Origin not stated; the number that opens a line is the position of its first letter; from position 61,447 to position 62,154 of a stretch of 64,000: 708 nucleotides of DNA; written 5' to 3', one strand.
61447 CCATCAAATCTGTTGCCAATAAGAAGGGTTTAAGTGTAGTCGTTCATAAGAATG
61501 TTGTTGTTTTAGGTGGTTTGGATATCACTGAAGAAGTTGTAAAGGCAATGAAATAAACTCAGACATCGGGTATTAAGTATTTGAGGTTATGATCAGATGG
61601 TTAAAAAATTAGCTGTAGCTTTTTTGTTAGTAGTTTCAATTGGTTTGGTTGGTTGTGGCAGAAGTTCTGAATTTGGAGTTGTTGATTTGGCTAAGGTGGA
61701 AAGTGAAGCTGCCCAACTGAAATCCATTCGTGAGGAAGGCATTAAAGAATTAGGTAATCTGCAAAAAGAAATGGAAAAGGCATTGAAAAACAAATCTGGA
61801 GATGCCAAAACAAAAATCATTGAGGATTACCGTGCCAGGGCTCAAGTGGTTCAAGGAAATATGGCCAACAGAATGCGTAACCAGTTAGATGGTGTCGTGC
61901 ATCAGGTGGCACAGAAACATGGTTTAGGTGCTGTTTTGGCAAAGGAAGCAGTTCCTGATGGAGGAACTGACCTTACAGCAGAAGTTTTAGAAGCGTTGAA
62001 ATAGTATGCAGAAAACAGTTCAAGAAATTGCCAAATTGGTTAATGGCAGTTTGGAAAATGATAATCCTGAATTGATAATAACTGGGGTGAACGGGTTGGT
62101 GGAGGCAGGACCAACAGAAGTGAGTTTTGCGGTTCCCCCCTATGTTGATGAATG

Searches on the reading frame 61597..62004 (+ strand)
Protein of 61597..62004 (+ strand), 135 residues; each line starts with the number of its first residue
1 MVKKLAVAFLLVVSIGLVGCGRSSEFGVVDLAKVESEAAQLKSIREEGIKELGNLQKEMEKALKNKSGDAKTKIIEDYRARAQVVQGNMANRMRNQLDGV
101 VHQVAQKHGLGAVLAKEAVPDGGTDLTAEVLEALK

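Call 79: find_encoding_contigs(protein=window:61597-62004:+, flank=3500, max_places=10)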
Protein window:61597-62004:+ (135 aa): 10 contigs read that carry it; 9 places shown.
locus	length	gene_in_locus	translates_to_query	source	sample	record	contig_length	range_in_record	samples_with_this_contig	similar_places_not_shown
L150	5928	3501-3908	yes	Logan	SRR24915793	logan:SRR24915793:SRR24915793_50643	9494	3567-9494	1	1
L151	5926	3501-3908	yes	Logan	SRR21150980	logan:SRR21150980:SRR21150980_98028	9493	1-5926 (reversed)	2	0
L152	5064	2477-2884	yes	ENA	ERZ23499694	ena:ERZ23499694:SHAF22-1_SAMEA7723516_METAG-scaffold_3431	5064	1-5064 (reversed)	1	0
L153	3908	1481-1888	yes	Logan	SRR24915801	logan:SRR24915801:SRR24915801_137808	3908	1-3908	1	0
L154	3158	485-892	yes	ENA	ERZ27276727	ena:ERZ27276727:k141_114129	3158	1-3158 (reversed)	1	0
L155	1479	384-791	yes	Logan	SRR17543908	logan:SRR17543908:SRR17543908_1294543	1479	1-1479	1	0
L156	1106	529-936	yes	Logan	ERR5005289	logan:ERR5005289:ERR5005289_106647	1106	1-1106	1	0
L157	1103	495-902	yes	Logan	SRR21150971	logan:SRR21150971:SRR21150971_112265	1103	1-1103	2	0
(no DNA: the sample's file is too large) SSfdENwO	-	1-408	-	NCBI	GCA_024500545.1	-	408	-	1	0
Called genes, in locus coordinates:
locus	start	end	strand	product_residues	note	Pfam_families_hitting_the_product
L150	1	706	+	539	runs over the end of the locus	PF00118:Cpn60_TCP1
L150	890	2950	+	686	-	PF07244:POTRA, PF08479:POTRA_2, PF07244:POTRA, PF01103:Omp85, PF03865:ShlB (weak)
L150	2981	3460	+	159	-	PF03938:OmpH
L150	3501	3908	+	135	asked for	PF03938:OmpH (weak)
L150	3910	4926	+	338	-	PF04613:LpxD, PF25087:GMPPB_C (faint), PF25084:LbH_EIF2B (weak), PF00132:Hexapep, PF14602:Hexapep_2 (faint), PF00132:Hexapep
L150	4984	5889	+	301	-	PF03279:Lip_A_acyltrans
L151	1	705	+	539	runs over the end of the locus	PF00118:Cpn60_TCP1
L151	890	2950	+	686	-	PF07244:POTRA, PF08479:POTRA_2, PF07244:POTRA, PF01103:Omp85, PF03865:ShlB (weak)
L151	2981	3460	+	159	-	PF03938:OmpH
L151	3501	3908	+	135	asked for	PF03938:OmpH (weak)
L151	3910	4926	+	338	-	PF04613:LpxD, PF25087:GMPPB_C (faint), PF25084:LbH_EIF2B (weak), PF00132:Hexapep, PF14602:Hexapep_2 (faint), PF00132:Hexapep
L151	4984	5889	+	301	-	PF03279:Lip_A_acyltrans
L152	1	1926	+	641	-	?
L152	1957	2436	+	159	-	PF03938:OmpH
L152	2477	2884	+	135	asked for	PF03938:OmpH (weak)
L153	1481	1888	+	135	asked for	PF03938:OmpH (weak)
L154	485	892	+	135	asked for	PF03938:OmpH (weak)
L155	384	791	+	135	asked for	PF03938:OmpH (weak)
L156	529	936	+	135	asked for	PF03938:OmpH (weak)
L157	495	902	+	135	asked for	PF03938:OmpH (weak)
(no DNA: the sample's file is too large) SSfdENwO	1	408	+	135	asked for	PF03938:OmpH (weak)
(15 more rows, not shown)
